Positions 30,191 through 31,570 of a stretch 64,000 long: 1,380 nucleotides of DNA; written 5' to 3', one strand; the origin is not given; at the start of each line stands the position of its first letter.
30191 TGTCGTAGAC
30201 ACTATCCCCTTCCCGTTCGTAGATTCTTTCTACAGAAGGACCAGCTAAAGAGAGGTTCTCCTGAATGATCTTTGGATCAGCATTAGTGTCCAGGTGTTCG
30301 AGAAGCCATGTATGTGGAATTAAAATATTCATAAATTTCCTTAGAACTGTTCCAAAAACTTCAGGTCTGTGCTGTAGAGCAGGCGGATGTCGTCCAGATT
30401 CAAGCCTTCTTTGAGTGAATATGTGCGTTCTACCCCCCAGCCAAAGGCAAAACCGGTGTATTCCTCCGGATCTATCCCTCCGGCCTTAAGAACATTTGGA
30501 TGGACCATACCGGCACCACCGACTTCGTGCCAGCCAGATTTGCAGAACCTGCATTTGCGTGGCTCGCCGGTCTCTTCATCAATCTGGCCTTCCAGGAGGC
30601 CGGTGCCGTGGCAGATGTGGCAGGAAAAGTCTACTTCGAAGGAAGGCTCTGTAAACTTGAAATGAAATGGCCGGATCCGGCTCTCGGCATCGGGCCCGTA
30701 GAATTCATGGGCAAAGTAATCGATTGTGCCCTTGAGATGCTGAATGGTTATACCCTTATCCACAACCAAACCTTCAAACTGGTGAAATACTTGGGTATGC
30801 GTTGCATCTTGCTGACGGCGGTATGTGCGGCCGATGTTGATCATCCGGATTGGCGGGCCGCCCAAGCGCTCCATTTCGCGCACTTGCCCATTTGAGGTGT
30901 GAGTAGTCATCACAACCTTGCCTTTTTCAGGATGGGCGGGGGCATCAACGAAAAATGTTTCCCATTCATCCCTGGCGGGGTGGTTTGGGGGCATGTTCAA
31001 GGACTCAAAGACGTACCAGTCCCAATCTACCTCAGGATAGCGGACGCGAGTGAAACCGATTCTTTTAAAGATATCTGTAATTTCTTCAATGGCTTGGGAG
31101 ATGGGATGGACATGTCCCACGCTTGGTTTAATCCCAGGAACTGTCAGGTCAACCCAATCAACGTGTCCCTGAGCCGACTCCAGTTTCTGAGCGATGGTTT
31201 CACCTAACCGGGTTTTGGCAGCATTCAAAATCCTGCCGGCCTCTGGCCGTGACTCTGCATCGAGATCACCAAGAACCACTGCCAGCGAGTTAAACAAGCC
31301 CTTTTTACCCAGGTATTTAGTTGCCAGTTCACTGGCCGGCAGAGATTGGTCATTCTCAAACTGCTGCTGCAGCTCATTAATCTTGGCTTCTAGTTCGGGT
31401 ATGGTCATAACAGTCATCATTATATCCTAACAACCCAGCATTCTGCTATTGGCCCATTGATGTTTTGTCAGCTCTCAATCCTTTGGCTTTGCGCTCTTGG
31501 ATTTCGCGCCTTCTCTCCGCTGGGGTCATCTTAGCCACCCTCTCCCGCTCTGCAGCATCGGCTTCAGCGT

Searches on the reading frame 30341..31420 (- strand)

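Call 85: search_protein_families(library=pfam, proteins=[window:30341-31420:-], max_evalue=0.00001)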
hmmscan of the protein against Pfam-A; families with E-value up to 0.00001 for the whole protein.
window:30341-31420:- (359 aa): 2 families
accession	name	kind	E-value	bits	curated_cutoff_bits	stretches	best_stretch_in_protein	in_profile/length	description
PF01409.25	tRNA-synt_2d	-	1.2e-80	271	19.8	1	90-359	2-246/246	tRNA synthetases class II core domain (F)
PF02912.23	Phe_tRNA-synt_N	-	1.4e-10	41.4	22.3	1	32-82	9-59/69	Aminoacyl tRNA synthetase class II, N-terminal domain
